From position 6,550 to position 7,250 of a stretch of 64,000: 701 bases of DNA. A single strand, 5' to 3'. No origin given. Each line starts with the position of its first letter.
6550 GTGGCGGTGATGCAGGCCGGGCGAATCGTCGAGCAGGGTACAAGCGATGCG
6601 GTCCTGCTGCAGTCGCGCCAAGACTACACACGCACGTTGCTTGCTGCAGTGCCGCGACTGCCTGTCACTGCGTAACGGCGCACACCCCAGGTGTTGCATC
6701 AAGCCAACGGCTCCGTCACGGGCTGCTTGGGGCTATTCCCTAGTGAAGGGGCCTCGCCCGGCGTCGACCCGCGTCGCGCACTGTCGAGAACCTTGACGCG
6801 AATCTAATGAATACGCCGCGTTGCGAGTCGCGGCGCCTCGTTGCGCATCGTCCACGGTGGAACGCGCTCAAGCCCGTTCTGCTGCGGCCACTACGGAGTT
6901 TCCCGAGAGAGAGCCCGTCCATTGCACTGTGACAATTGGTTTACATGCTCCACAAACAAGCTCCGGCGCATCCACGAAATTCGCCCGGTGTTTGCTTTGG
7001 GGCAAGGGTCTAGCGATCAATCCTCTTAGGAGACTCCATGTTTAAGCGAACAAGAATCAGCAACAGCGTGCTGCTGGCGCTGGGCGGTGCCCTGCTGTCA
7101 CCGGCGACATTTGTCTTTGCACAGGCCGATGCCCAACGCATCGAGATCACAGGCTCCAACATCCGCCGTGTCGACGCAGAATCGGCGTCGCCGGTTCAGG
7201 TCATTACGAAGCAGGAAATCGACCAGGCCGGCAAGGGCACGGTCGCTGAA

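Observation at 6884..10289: Conserved ~150-nt 5' leader shared by two tandem paralogous TonB-dependent receptor genes: candidate riboswitch-like cis-regulatory RNA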

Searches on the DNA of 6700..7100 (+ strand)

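Call 38: search_rna_families(source=window, start=6700, end=7100, threshold=evalue, max_evalue=10)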
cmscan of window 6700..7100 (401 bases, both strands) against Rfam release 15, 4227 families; matches with E-value up to 10: 1.
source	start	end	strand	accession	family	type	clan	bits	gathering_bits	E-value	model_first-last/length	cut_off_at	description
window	7031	7043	+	RF00180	REN-SRE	Cis-reg;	-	11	41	5.8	1-37/37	no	Renin stability regulatory element (REN-SRE)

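Call 40: build_rna_model(alignment_id=A4, structure=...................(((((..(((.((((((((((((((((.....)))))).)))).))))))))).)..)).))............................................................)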
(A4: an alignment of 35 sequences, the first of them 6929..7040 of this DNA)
Model R1 built from alignment A4 (35 sequences, 141 columns); structure: as given.
model positions 117; base pairs 24; branch points 0; effective number of sequences 8.4; information 0.59 bits per position. Calibrated on 0.2 Mb of random sequence (short: E-values are rough).
structure used (alignment columns):
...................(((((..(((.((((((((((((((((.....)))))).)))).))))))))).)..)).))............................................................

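Call 41: search_with_rna_model(model_id=R1, sources=[window, L001, L002, L003, L004, L005, L006, L007, L008, L009, L010, L011, L012, L013, L014, L015, L016, L017, L018, L019, L020, L021, L022, L023, L024, L025, L026, L027, L028, L029, L030, L031, L032, L033, L034, L035, L036, L037, L038, L039, L040, L041, L042, L043, L044, L045, L046, L047, L048, L049, L050, L051, L052, L053, L054, L055, L056, L057, L058, L059, L060, L061, L062, L063, L064, L065, L066, L067, L068, L069, L070, L071, L072, L073, L074, L075, L076, L077, L078, L079, L080], max_evalue=1)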
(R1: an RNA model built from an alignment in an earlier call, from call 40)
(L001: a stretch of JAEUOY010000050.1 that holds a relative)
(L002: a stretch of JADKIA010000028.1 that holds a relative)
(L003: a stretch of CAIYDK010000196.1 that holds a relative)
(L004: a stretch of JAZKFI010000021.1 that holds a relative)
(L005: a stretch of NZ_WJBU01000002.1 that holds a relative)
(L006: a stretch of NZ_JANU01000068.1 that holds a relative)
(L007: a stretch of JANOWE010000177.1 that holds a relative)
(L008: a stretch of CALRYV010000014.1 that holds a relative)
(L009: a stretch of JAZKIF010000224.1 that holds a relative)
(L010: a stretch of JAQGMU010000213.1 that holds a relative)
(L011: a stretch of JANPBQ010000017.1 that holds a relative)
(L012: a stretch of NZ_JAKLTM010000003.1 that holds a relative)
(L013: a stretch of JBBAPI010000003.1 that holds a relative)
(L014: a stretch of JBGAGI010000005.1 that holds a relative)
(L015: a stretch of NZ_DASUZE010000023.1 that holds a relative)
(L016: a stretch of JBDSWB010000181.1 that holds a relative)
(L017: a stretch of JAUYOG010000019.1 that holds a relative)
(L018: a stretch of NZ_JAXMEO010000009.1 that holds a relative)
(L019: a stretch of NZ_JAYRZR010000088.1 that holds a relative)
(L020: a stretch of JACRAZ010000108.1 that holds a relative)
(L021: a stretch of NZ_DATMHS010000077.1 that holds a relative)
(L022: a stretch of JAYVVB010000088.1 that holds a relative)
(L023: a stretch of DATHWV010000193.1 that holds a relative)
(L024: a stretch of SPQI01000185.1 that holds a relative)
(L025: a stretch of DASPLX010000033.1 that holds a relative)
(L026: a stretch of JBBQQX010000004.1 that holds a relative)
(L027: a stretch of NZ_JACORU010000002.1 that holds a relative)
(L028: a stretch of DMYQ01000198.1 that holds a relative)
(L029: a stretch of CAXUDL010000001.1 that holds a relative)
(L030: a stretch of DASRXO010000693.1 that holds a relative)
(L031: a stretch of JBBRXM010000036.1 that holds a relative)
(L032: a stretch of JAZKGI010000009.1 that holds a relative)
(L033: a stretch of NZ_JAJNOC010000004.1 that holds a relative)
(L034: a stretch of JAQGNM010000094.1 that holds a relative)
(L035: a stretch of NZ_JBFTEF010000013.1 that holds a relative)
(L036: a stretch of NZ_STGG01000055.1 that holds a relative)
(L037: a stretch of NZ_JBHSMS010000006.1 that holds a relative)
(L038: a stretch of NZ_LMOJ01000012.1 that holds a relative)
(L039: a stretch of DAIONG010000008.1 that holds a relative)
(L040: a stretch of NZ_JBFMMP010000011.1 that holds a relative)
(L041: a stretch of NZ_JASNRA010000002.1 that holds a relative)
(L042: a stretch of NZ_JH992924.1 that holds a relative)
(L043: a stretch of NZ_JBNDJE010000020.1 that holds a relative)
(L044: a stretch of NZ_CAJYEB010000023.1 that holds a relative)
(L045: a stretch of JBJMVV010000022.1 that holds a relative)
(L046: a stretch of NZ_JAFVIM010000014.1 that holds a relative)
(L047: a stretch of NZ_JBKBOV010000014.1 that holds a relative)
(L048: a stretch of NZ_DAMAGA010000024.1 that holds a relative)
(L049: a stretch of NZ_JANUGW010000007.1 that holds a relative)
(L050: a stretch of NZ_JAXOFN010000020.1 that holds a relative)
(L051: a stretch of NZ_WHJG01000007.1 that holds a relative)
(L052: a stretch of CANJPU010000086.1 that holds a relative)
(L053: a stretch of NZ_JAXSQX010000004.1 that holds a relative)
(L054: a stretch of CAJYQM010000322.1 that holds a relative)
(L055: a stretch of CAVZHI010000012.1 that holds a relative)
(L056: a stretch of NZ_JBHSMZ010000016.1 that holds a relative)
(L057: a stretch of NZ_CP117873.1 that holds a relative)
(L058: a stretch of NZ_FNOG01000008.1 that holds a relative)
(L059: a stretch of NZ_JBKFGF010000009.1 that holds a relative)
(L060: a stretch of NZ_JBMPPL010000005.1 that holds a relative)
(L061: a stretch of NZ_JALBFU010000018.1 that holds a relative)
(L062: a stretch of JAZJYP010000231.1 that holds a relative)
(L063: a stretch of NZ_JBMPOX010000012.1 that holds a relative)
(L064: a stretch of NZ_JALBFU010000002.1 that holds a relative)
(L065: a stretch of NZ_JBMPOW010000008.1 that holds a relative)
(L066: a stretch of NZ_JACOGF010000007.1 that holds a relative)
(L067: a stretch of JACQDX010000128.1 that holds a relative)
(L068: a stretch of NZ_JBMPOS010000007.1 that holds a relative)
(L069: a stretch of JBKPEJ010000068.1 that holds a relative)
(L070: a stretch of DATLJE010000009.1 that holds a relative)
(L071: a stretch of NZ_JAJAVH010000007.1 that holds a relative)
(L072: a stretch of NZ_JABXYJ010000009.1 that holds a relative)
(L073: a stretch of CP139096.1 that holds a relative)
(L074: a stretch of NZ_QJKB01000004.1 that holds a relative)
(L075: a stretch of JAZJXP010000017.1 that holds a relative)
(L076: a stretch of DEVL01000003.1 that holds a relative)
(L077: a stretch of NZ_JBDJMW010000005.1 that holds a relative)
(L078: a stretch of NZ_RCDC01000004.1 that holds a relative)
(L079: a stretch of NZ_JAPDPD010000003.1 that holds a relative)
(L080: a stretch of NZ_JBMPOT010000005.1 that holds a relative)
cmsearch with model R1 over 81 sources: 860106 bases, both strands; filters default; matches with E-value up to 1: 9.
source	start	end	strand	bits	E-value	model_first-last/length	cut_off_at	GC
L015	3879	4003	+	94.4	7.4e-14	1-117/117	no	0.53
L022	1769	1893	+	93.8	9.4e-14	1-117/117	no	0.48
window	6929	7040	+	84.4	4.3e-12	1-117/117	no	0.52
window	10190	10304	+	75.2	1.7e-10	1-117/117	no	0.53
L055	3882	4003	+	68.1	3e-09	1-117/117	no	0.54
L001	3889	4003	+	61.4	4.6e-08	1-117/117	no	0.55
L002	3881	4003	+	54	9.2e-07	1-117/117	no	0.5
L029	3892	4003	+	41.8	0.00013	1-117/117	no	0.57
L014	3808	3922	+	23.6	0.2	1-117/117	no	0.56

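Call 42: search_with_rna_model(model_id=R1, sources=[L081, L082, L083, L084, L085, L086, L087, L088, L089, L090, L091, L092, L093, L094, L095, L096, L097, L098, L099, L100, L101, L102, L103, L104, L105, L106, L107, L108, L109, L110, L111, L112, L113, L114, L115, L116, L117, L118, L119, L120, L121, L122, L123, L124, L125, L126, L127, L128, L129, L130, L131, L132, L133, L134, L135, L136, L137, L138, L139, L140, L141, L142, L143, L144, L145, L146, L147, L148, L149, L150, L151, L152, L153, L154, L155, L156, L157, L158, L159, L160], max_evalue=1)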
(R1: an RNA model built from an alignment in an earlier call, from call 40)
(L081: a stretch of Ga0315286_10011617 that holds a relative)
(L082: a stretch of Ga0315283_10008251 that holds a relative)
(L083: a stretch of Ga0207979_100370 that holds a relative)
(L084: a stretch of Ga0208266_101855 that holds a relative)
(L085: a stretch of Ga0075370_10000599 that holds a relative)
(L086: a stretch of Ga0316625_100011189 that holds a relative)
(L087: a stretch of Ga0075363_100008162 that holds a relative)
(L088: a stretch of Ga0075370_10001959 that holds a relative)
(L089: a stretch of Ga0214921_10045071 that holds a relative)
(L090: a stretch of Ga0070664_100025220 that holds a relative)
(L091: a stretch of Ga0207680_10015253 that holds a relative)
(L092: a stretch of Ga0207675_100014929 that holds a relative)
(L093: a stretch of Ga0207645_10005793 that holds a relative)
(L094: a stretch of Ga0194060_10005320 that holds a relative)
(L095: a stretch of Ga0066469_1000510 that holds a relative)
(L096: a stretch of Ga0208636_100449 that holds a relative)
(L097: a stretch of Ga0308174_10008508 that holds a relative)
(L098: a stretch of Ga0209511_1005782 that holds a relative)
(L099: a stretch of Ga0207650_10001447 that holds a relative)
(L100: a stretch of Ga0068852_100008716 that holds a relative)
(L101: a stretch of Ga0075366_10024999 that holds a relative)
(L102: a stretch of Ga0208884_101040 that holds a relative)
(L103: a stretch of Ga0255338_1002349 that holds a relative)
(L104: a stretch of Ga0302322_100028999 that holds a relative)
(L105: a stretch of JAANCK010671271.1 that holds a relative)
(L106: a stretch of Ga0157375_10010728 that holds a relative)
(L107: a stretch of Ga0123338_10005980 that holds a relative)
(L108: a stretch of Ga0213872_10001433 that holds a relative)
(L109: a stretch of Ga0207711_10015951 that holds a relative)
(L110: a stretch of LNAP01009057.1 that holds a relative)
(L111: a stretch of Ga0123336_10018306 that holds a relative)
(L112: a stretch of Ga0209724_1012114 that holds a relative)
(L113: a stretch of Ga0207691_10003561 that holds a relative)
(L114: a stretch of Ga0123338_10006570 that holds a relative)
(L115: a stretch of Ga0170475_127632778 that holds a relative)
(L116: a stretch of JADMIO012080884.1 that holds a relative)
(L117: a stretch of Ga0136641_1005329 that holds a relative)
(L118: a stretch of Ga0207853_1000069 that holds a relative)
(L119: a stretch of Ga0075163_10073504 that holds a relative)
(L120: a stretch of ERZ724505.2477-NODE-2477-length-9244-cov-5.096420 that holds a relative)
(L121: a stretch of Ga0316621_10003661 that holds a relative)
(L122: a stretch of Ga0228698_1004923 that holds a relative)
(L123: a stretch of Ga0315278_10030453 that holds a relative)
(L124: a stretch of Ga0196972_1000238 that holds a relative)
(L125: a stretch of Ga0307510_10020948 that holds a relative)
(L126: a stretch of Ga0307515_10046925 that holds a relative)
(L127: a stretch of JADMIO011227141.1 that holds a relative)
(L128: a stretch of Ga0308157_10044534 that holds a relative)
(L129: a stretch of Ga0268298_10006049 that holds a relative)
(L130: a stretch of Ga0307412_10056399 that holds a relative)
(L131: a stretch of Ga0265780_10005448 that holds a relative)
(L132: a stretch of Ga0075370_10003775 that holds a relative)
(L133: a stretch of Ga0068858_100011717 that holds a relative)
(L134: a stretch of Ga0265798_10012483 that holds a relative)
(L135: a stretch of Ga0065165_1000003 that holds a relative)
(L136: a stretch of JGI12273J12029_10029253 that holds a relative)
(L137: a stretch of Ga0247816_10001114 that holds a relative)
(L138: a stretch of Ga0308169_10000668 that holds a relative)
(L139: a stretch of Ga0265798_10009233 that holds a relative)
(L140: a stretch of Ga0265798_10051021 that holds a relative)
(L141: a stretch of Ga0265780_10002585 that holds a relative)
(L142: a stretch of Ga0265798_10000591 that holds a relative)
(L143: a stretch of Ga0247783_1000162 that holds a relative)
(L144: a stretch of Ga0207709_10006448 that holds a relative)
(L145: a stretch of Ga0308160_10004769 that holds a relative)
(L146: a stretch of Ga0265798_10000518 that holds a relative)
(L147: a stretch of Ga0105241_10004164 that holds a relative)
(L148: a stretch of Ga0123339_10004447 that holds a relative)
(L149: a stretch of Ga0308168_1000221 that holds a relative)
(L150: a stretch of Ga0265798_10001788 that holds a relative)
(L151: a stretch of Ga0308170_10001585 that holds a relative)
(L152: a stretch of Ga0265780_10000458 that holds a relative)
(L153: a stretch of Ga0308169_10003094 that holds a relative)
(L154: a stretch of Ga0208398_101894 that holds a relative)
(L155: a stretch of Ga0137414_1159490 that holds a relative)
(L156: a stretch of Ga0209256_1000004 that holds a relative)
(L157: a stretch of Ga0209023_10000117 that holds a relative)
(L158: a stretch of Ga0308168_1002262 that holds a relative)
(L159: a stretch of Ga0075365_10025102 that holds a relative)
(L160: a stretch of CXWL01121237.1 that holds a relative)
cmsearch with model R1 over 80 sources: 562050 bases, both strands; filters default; matches with E-value up to 1: 35.
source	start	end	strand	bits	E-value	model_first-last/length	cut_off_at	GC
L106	3880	4003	+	102.7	1.7e-15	1-117/117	no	0.5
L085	3882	4003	+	98.9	7.6e-15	1-117/117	no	0.5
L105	2286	2408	+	95.7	2.8e-14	1-117/117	no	0.47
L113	3881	4003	+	94.6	4.4e-14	1-117/117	no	0.47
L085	835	945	+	94.3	5e-14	1-117/117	no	0.5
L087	722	842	+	94.2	5.1e-14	1-117/117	no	0.51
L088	3883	4003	+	94.2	5.1e-14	1-117/117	no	0.51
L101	200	320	+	92.6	9.9e-14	1-117/117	no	0.5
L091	28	151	+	92.3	1.1e-13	1-117/117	no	0.5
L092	1177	1300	+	92.3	1.1e-13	1-117/117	no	0.5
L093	3279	3402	+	92.3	1.1e-13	1-117/117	no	0.5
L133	3880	4003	+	92.3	1.1e-13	1-117/117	no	0.5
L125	555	670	+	92.2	1.1e-13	1-117/117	no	0.53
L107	3590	3714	+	90.7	2.2e-13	1-117/117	no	0.47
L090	1707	1828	+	89.5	3.5e-13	1-117/117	no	0.52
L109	757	879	+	88.6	5e-13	1-117/117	no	0.52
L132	810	927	+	88.4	5.3e-13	1-117/117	no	0.51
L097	705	827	+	87.7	7.1e-13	1-117/117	no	0.5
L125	3887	4003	+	86.1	1.4e-12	1-117/117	no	0.43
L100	3882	4003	+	84.9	2.2e-12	1-117/117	no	0.48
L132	3888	4003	+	82.3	6.3e-12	1-117/117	no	0.45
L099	3879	4003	+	82.2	6.7e-12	1-117/117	no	0.5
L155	788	914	+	81.5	8.7e-12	1-117/117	no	0.48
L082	2745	2865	+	72.4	3.6e-10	1-117/117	no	0.51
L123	3144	3264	+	72.4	3.6e-10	1-117/117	no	0.51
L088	601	710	+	70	9.4e-10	1-117/117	no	0.6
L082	6136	6254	+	70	9.5e-10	1-117/117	no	0.53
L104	2682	2802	+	66.1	4.5e-09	1-117/117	no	0.5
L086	67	184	+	60.5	4.4e-08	1-117/117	no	0.57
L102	3252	3371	+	59.7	6.2e-08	1-117/117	no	0.47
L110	806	915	+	57.8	1.3e-07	1-117/117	no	0.54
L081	3885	4003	+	54.2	5.5e-07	1-117/117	no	0.52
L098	498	613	+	47.4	8.7e-06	1-117/117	no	0.52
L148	3888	4003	+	45.5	1.9e-05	1-117/117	no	0.51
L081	578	697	+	34.5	0.0017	1-117/117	no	0.49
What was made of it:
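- The structured leader is conserved and always sits before one transporter family (calls 41 and 42).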

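Call 51: search_with_rna_model(model_id=R1, sources=[window, L001, L002, L014, L015, L022, L029, L055, L081, L082, L085, L086, L087, L088, L090, L091, L097, L098, L099, L100, L101, L102, L104, L105, L106, L107, L109, L110, L113, L125, L132, L148, L155], max_evalue=1, make_alignment=true)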
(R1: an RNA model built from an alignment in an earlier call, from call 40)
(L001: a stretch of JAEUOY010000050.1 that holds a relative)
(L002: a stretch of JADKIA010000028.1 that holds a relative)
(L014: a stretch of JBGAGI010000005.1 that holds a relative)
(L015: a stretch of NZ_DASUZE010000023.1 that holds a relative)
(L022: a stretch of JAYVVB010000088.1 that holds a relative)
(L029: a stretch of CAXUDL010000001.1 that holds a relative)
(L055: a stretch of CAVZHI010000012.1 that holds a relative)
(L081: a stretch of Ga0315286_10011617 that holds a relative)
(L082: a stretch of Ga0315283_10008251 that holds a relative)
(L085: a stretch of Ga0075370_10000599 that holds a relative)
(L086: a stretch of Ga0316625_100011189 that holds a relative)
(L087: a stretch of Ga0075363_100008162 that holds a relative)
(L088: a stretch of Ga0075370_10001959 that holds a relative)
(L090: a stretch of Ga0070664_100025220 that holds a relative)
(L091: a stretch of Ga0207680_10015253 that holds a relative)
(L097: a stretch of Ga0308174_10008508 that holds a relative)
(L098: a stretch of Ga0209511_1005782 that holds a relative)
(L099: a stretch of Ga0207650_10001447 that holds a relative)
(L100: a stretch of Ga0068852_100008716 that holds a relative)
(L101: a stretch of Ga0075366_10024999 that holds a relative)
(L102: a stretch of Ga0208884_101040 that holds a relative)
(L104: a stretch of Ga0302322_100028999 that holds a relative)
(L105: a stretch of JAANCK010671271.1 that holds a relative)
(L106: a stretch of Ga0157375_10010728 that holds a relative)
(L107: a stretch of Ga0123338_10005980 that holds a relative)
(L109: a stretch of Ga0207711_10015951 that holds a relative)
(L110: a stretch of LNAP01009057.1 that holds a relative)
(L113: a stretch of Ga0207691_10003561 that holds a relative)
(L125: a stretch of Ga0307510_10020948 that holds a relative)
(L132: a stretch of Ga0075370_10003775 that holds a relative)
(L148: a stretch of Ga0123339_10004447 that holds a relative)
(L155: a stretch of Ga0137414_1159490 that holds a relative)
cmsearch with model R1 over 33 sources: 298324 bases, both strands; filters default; matches with E-value up to 1: 40.
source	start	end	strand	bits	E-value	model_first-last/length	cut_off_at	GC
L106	3880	4003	+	102.7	8.8e-16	1-117/117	no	0.5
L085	3882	4003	+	98.9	4e-15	1-117/117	no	0.5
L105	2286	2408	+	95.7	1.5e-14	1-117/117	no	0.47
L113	3881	4003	+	94.6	2.3e-14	1-117/117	no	0.47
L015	3879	4003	+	94.4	2.5e-14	1-117/117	no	0.53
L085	835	945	+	94.3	2.6e-14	1-117/117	no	0.5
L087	722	842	+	94.2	2.7e-14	1-117/117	no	0.51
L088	3883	4003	+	94.2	2.7e-14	1-117/117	no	0.51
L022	1769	1893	+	93.8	3.3e-14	1-117/117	no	0.48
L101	200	320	+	92.6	5.2e-14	1-117/117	no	0.5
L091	28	151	+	92.3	5.9e-14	1-117/117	no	0.5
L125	555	670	+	92.2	6.1e-14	1-117/117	no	0.53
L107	3590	3714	+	90.7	1.2e-13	1-117/117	no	0.47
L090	1707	1828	+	89.5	1.8e-13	1-117/117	no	0.52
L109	757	879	+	88.6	2.7e-13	1-117/117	no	0.52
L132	810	927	+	88.4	2.8e-13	1-117/117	no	0.51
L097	705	827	+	87.7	3.8e-13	1-117/117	no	0.5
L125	3887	4003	+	86.1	7.3e-13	1-117/117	no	0.43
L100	3882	4003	+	84.9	1.2e-12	1-117/117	no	0.48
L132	3888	4003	+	82.3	3.4e-12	1-117/117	no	0.45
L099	3879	4003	+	82.2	3.6e-12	1-117/117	no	0.5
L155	788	914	+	81.5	4.6e-12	1-117/117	no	0.48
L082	2745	2865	+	72.4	1.9e-10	1-117/117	no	0.51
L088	601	710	+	70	5e-10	1-117/117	no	0.6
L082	6136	6254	+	70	5e-10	1-117/117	no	0.53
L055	3882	4003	+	68.1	1.1e-09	1-117/117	no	0.54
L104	2682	2802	+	66.1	2.4e-09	1-117/117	no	0.5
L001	3889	4003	+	61.4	1.6e-08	1-117/117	no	0.55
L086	67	184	+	60.5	2.4e-08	1-117/117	no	0.57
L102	3252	3371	+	59.7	3.3e-08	1-117/117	no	0.47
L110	806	915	+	57.8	7.1e-08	1-117/117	no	0.54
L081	3885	4003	+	54.2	2.9e-07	1-117/117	no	0.52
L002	3881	4003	+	54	3.2e-07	1-117/117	no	0.5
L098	498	613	+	47.4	4.6e-06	1-117/117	no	0.52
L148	3888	4003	+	45.5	1e-05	1-117/117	no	0.51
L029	3892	4003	+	41.8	4.6e-05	1-117/117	no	0.57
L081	578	697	+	34.5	0.00088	1-117/117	no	0.49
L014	3808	3922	+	23.6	0.071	1-117/117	no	0.56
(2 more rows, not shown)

Alignment A5: 40 matches aligned to the model, 150 columns, each read 5' to 3' on its own strand. Consensus structure (alignment columns), stored with it:
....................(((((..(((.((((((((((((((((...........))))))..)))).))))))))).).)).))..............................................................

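Call 80: search_with_rna_model(model_id=R1, sources=[L161, L162, L163], max_evalue=10, filters=off, show_alignments=3)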
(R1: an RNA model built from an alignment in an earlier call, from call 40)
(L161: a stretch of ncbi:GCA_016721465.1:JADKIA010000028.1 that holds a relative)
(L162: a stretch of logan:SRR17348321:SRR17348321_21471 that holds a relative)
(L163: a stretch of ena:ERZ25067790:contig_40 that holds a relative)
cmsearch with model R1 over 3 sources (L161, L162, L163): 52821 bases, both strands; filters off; matches with E-value up to 10: 6.
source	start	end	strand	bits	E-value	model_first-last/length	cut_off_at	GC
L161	9881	10003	+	54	5.6e-08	1-117/117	no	0.5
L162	3908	4030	+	54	5.6e-08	1-117/117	no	0.5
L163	13107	13217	+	34.2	0.00018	1-117/117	no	0.57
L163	9888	10003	+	32.8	0.00031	1-117/117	no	0.57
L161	6574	6674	+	15.6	0.33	1-117/117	no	0.52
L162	601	701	+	15.6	0.33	1-117/117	no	0.52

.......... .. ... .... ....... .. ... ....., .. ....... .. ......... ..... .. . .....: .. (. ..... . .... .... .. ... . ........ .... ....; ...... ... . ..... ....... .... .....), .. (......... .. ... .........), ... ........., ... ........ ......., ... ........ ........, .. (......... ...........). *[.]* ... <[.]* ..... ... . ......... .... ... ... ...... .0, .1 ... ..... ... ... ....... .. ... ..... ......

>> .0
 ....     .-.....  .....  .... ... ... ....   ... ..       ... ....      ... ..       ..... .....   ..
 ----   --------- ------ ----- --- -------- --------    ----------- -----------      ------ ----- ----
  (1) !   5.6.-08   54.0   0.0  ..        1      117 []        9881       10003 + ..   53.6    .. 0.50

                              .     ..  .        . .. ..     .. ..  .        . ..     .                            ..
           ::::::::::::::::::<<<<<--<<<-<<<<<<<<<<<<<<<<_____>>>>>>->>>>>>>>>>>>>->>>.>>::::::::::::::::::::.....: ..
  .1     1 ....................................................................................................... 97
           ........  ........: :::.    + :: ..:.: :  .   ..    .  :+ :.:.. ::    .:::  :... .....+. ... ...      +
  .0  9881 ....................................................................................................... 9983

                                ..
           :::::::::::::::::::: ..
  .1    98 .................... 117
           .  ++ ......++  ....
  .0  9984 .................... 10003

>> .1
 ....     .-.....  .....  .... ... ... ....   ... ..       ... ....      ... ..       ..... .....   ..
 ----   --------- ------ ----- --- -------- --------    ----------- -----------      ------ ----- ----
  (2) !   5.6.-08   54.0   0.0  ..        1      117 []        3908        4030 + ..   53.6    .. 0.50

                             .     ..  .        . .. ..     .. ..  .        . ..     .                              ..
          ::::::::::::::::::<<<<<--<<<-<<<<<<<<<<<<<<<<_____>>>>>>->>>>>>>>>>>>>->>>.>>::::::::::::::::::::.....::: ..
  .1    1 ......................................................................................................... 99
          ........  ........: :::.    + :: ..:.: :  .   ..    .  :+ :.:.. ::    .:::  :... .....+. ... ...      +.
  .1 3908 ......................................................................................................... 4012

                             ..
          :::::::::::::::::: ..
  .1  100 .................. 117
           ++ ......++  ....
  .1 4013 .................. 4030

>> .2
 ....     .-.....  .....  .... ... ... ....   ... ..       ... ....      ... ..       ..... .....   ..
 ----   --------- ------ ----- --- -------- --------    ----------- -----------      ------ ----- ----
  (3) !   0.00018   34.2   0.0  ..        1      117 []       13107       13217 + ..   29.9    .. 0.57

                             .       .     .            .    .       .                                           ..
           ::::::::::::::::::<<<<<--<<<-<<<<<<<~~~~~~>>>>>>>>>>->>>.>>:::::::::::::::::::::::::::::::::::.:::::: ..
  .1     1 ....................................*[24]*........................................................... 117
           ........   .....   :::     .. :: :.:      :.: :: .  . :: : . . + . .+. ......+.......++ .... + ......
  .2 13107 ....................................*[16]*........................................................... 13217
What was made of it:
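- Two further hits came from an independent contig that was not used in training (call 80).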
